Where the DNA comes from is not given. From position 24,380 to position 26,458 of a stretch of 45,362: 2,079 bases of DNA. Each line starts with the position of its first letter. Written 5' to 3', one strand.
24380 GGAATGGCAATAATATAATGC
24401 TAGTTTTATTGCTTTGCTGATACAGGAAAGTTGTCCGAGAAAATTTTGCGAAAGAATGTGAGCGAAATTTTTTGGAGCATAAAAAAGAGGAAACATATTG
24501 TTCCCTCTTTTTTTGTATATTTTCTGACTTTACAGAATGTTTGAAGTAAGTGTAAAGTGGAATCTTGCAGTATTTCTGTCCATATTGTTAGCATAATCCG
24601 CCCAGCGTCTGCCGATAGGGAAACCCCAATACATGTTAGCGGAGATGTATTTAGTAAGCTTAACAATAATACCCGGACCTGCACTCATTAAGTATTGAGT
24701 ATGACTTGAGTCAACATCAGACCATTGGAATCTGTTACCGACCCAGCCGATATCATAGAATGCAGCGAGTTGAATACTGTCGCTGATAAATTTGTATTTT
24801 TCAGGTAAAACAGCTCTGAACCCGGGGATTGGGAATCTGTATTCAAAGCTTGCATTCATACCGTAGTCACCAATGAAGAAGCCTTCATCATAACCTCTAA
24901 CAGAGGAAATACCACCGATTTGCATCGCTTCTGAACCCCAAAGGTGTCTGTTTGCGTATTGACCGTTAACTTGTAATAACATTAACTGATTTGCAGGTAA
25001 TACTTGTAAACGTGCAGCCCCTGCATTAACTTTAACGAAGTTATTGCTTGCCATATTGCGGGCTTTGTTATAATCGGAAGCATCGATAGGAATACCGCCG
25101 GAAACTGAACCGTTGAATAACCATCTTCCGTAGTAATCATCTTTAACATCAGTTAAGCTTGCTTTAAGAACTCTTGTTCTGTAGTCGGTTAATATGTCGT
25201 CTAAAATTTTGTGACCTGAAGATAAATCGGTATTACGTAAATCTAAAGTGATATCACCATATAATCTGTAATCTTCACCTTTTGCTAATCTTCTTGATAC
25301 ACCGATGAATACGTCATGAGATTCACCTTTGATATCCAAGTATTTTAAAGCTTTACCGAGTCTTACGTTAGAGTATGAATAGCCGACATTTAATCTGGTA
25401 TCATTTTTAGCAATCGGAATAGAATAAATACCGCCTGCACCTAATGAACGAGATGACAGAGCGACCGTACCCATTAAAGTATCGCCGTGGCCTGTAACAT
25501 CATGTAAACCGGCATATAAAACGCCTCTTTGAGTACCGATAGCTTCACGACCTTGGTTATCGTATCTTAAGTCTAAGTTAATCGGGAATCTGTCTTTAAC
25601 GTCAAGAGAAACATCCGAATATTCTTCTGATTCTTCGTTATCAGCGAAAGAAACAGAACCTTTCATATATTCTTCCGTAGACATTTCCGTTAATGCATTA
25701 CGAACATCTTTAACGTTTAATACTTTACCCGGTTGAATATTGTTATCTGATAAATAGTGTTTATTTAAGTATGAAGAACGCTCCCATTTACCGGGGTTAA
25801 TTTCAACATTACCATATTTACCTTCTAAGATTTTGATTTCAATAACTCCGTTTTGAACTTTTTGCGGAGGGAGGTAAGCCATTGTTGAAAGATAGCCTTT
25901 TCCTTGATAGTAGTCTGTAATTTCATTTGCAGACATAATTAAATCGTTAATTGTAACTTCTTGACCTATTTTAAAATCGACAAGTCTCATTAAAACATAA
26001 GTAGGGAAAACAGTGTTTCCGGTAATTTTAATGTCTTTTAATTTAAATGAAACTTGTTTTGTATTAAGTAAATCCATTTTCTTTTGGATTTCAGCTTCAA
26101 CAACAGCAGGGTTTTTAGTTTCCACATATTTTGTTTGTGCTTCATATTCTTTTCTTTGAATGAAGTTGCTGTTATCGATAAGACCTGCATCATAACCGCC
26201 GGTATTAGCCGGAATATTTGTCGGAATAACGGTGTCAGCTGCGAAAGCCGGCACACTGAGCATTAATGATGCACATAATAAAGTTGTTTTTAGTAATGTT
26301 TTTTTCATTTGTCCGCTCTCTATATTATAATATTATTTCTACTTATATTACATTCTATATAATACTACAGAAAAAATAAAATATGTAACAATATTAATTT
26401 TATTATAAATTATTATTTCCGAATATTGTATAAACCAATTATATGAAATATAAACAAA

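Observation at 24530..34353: Two-partner-secretion locus with one TpsB divergent from three tandem, unusually short TpsA paralogs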

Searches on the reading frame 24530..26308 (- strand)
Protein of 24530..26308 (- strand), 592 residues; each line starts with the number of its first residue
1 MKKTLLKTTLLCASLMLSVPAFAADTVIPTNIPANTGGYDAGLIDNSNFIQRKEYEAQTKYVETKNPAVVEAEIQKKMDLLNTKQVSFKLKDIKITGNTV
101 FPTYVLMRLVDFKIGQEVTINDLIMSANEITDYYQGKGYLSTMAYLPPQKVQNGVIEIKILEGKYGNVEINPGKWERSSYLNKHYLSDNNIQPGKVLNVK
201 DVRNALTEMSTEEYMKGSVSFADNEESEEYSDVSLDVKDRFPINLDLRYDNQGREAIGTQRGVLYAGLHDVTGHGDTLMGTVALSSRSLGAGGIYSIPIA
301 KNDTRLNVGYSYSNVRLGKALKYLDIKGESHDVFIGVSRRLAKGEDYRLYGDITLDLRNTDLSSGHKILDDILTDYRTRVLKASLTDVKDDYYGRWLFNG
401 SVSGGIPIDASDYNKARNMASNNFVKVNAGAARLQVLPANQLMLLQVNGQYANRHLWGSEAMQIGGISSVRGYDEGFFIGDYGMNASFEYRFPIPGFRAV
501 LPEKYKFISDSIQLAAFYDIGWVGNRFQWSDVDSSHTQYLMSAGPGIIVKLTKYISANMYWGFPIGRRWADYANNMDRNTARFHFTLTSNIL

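Call 5: search_protein_families(library=pfam, proteins=[window:24530-26308:-], max_evalue=0.01)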
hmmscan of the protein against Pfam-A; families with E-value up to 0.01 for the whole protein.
window:24530-26308:- (592 aa): 4 families
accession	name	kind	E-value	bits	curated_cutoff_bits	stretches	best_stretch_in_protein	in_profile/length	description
PF03865.19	ShlB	-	1.2e-22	81.2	22.7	1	230-526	2-294/311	Haemolysin secretion/activation protein ShlB/FhaC/HecB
PF08479.16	POTRA_2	-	2.8e-18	66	24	1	88-163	1-76/76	POTRA domain, ShlB-type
PF01103.29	Omp85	-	2.9e-09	37.3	24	1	285-587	58-321/325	Omp85 superfamily domain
PF07244.20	POTRA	-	8.7e-09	36.4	21.3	1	89-144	2-57/79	Surface antigen variable number repeat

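Call 6: search_protein_families(library=ncbifam, proteins=[window:24530-26308:-], max_evalue=0.01)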
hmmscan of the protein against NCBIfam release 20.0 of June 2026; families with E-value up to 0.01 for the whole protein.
window:24530-26308:- (592 aa): 4 families
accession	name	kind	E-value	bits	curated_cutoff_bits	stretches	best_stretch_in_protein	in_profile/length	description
NF047779.1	Omp85_fam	subfamily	1.7e-06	27.7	200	1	435-551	285-396/423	Omp85 family outer membrane protein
TIGR03303.1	OM_YaeT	equivalog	6.7e-06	24.8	297.15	1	421-548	569-706/741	outer membrane protein assembly factor BamA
NF058613.1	OMPAssmBamADein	equivalog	3.5e-05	21.9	1050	1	89-251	332-494/857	outer membrane protein assembly factor BamA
TIGR00992.1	3a0901s03IAP75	subfamily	0.0022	16.3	1163.25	0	455-496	608-650/718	IAP75 family chloroplast envelope protein translocase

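Call 23: find_homologous_proteins(query=window:24530-26308:-, max_evalue=0.00001)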
Query window:24530-26308:- (592 aa): 263 proteins with E <= 0.00001 among 8000 candidates; the best 120 are listed.
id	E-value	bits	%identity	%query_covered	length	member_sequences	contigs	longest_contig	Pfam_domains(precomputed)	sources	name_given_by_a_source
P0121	0.0e+0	1150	85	100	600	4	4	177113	PF08479.17,PF07244.21,PF03865.20,PF01103.30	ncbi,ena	-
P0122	0.0e+0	1147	84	100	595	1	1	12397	PF08479.17,PF07244.21,PF03865.20,PF01103.30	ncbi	-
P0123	0.0e+0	1112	82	100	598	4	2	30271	PF08479.17,PF07244.21,PF03865.20,PF01103.30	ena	-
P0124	0.0e+0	1095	81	100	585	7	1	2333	PF08479.17,PF07244.21,PF03865.20,PF01103.30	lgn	-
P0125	0.0e+0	1083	79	100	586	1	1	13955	PF08479.17,PF07244.21,PF03865.20,PF01103.30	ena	-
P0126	0.0e+0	1067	79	100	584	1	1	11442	PF08479.17,PF07244.21,PF03865.20,PF01103.30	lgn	-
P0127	0.0e+0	1062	79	100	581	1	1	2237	PF08479.17,PF07244.21,PF03865.20,PF01103.30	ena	-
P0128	0.0e+0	1061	78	100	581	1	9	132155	PF08479.17,PF07244.21,PF03865.20,PF01103.30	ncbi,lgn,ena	-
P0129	0.0e+0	1060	78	100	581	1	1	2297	PF08479.17,PF07244.21,PF03865.20,PF01103.30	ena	-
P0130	0.0e+0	1056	78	100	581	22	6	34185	PF08479.17,PF07244.21,PF03865.20,PF01103.30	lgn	-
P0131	0.0e+0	1050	78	100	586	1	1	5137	PF08479.17,PF07244.21,PF03865.20,PF01103.30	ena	-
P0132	0.0e+0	1048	78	100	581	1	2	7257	PF08479.17,PF07244.21,PF03865.20,PF01103.30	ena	-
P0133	0.0e+0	1048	78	100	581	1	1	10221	PF08479.17,PF07244.21,PF03865.20,PF01103.30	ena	-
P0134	0.0e+0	1047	77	100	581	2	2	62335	PF08479.17,PF07244.21,PF03865.20,PF01103.30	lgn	-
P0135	0.0e+0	1045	78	100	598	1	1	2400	PF08479.17,PF07244.21,PF03865.20,PF01103.30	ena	-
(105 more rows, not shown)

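Call 25: find_related_loci(query=A2, collection=genome_contigs, flank=10000)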
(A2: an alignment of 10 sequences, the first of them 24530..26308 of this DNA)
Query A2 (592 aa) in genome_contigs; peptide patterns used: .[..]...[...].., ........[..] (x = any residue, [..] = any of these).
201 stretches matched a pattern; 165 encode a relative of the query (tblastn E <= 1e-3); the best 80 are kept; 80 distinct loci.
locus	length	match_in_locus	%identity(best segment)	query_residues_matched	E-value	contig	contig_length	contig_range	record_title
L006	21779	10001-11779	87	1-592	0e+0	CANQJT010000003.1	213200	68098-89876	MAG: Candidatus Gastranaerophilales bacterium isolate Lapin-032__bin101 genome assembly, contig: Lapin-032__NODE_44_leng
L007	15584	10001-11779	85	1-592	0e+0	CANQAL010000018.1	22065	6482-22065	MAG: Candidatus Gastranaerophilales bacterium isolate Lapin-004__bin44 genome assembly, contig: Lapin-004__NODE_2930_len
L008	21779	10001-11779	85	1-592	0e+0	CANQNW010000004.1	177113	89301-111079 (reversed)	MAG: Candidatus Gastranaerophilales bacterium isolate Lapin-032__bin58 genome assembly, contig: Lapin-032__NODE_92_lengt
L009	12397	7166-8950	84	1-592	0e+0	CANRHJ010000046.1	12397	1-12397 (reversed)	MAG: Candidatus Gastranaerophilales bacterium isolate Lapin-020__bin67 genome assembly, contig: Lapin-020__NODE_7246_len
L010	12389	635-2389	81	1-592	0e+0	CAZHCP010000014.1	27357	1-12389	MAG TPA_asm: uncultured Muribaculaceae bacterium isolate SRP225648_co1_643 genome assembly, contig: NODE_3759_length_273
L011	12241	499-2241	79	1-592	0e+0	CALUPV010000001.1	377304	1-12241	MAG: Candidatus Gastranaerophilales bacterium isolate BRZ_CG__bin87 genome assembly, contig: BRZ_CG__NODE_9_length_37730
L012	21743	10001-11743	78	1-592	0e+0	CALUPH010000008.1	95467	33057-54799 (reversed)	MAG: Candidatus Gastranaerophilales bacterium isolate BRZ_CB__bin30 genome assembly, contig: BRZ_CB__NODE_286_length_954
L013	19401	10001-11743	78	1-592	0e+0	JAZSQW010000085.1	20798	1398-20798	MAG: Candidatus Avigastranaerophilus sp. isolate T1900044540_TS20190006.MAGScoT_cleanbin_000056 SGB_62_k141_2828140, who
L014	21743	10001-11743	77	1-592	0e+0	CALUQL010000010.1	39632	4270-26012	MAG: Candidatus Gastranaerophilales bacterium isolate BRZ_SL__bin62 genome assembly, contig: BRZ_SL__NODE_1333_length_39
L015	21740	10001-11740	77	1-592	0e+0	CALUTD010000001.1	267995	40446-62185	MAG: Candidatus Gastranaerophilales bacterium isolate BRZ_CE__bin75 genome assembly, contig: BRZ_CE__NODE_49_length_2679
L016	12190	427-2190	75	1-592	0e+0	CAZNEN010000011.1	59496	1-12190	MAG TPA_asm: uncultured Muribaculaceae bacterium isolate SRP141132_co3_343 genome assembly, contig: NODE_228_length_5949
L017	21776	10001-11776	75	1-592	0e+0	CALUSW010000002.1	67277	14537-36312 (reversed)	MAG: Candidatus Gastranaerophilales bacterium isolate BRZ_DE__bin55 genome assembly, contig: BRZ_DE__NODE_397_length_672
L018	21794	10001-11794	75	1-592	0e+0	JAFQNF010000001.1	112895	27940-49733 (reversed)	Bacterium isolate RGIG1973 Goat_Cecum.Co__c63578, whole genome shotgun sequence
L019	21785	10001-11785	74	1-592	0e+0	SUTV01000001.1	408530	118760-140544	MAG: Cyanobacteria bacterium SIG29 NODE_98_length_408530_cov_2.826360, whole genome shotgun sequence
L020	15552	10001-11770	75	1-592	0e+0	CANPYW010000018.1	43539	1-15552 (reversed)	MAG: Candidatus Gastranaerophilales bacterium isolate Lapin-002__bin46 genome assembly, contig: Lapin-002__NODE_1116_len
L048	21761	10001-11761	49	1-592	0e+0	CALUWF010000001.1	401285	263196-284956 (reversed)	MAG: Candidatus Gastranaerophilales bacterium isolate BRZ_BM__bin81 genome assembly, contig: BRZ_BM__NODE_20_length_4012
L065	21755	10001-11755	47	3-592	8e-171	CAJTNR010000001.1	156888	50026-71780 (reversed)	TPA_asm: uncultured Vampirovibrio sp. isolate MGBC104987 genome assembly, contig: MGBC104987.1, whole genome shotgun seq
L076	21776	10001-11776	45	1-592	3e-167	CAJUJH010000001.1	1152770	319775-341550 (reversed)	TPA_asm: Candidatus Gastranaerophilales bacterium isolate MGBC142924 genome assembly, contig: MGBC142924.1, whole genome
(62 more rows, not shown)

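Call 54: search_protein_families(library=pfam, proteins=[L048:3506-4240:-, L076:2783-3529:-, L048:4250-6352:-, L048:6472-9606:-, L065:5998-9624:-, L065:5004-5777:+, L048:11818-12864:-], max_evalue=0.001)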
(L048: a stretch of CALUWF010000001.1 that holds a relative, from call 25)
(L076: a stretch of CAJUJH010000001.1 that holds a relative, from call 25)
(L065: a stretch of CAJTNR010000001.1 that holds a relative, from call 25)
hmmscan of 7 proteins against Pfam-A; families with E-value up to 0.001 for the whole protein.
L048:3506-4240:- (244 aa): 2 families
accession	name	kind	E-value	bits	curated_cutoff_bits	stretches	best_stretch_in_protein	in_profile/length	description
PF02348.25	CTP_transf_3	-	1.3e-59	202.1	22.6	1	5-214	1-217/217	Cytidylyltransferase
PF12804.13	NTP_transf_3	-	2.6e-07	31.4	27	1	20-129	16-124/160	MobA-like NTP transferase domain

L076:2783-3529:- (248 aa): 2 families
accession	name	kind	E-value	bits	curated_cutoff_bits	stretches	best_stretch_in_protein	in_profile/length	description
PF02348.25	CTP_transf_3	-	1.5e-57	195.4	22.6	1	11-220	1-217/217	Cytidylyltransferase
PF12804.13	NTP_transf_3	-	3.1e-10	40.9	27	1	20-131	9-120/160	MobA-like NTP transferase domain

L048:4250-6352:- (700 aa): 20 families
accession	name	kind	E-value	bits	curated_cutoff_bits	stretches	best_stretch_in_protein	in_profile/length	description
PF00515.34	TPR_1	-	2.7e-38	128.7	27.8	3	614-647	1-34/34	Tetratricopeptide repeat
PF07719.23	TPR_2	-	1.2e-37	125.3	27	2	614-645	1-32/34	Tetratricopeptide repeat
PF13431.12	TPR_17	-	1.4e-32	109.6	24.4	1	182-215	1-34/34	Tetratricopeptide repeat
PF14559.12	TPR_19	-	3e-31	108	25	1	512-565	5-58/68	Tetratricopeptide repeat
PF13428.12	TPR_14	-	1.3e-29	100.1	23.5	0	651-685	4-38/44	Tetratricopeptide repeat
PF13432.12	TPR_16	-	4.5e-29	101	32.7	1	584-643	1-60/65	Tetratricopeptide repeat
PF13181.12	TPR_8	-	7.9e-28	94.7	25.7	0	499-530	2-33/34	Tetratricopeptide repeat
PF13414.12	TPR_11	-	4.9e-25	87.4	26.8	2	630-662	10-42/42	TPR repeat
PF13424.12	TPR_12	-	1.3e-21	77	30.1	1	499-560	4-73/77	Tetratricopeptide repeat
PF13174.12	TPR_6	-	1.6e-18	66.4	26.3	0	196-222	2-28/33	Tetratricopeptide repeat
PF12895.13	ANAPC3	-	7.8e-14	52.2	27.2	1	236-307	11-81/82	Anaphase-promoting complex, cyclosome, subunit 3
PF23914.1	TPR_CcmH_CycH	-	1.2e-13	51.6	42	0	212-279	85-152/158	Cytochrome c-type biogenesis protein H TPR domain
PF13371.12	TPR_9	-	2.5e-12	47.1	35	0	592-644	7-59/73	Tetratricopeptide repeat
PF13176.12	TPR_7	-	7.9e-12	44.7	27.9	0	253-281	4-34/36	Tetratricopeptide repeat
PF24575.1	TPR_Slam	-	7.3e-11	42.9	35.2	0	480-552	28-101/104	Surface lipoprotein assembly modifier, N-terminal TPR repeats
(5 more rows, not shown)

L048:6472-9606:- (1044 aa): 1 family
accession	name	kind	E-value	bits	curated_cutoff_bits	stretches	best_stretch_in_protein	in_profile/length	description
PF05860.19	TPS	-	4.8e-11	43.5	33.5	1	36-324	4-234/252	TPS secretion domain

L065:5998-9624:- (1208 aa): 1 family
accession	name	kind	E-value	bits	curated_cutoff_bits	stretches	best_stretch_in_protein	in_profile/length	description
PF05860.19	TPS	-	7.8e-15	55.9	33.5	1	36-309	8-231/252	TPS secretion domain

L065:5004-5777:+ (257 aa): 1 family
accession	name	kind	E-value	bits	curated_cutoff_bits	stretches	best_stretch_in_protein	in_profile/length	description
PF05036.18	SPOR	-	1.4e-12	48.2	21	1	190-255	8-75/76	SPOR domain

L048:11818-12864:- (348 aa): 0 families

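Call 55: search_solved_structures(query=A2, max_evalue=0.001, show_alignments=1)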
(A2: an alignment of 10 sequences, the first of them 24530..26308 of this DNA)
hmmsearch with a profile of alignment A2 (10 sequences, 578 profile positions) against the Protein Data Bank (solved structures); distinct sequences matched with E-value up to 0.001: 9.
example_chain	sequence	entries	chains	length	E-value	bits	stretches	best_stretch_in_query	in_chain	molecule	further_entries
6wim_A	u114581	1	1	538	8.7e-21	77.3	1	82-479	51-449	Outer membrane transporter CdiB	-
2mhj_A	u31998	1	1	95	8.9e-13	50.8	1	87-160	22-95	TpsB4 protein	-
9ccg_A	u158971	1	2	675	7.5e-09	37.9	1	87-206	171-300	POTRA domain-containing protein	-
6wil_A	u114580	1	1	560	8.4e-09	37.7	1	119-345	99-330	Hemolysin activator protein CdiB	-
4qky_A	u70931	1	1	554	9.1e-08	34.3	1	132-490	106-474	Filamentous hemagglutinin transporter protein FhaC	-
3njt_A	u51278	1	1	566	1.2e-06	30.6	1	132-490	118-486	Filamentous hemagglutinin transporter protein fhaC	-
4ql0_A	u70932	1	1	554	2.3e-06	29.7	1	132-490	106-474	Filamentous hemagglutinin transporter protein FhaC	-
2x8x_X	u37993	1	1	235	4.1e-06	28.8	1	87-207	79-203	TLR1789 PROTEIN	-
3mc8_A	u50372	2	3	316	0.00045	22.1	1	99-211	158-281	Alr2269 protein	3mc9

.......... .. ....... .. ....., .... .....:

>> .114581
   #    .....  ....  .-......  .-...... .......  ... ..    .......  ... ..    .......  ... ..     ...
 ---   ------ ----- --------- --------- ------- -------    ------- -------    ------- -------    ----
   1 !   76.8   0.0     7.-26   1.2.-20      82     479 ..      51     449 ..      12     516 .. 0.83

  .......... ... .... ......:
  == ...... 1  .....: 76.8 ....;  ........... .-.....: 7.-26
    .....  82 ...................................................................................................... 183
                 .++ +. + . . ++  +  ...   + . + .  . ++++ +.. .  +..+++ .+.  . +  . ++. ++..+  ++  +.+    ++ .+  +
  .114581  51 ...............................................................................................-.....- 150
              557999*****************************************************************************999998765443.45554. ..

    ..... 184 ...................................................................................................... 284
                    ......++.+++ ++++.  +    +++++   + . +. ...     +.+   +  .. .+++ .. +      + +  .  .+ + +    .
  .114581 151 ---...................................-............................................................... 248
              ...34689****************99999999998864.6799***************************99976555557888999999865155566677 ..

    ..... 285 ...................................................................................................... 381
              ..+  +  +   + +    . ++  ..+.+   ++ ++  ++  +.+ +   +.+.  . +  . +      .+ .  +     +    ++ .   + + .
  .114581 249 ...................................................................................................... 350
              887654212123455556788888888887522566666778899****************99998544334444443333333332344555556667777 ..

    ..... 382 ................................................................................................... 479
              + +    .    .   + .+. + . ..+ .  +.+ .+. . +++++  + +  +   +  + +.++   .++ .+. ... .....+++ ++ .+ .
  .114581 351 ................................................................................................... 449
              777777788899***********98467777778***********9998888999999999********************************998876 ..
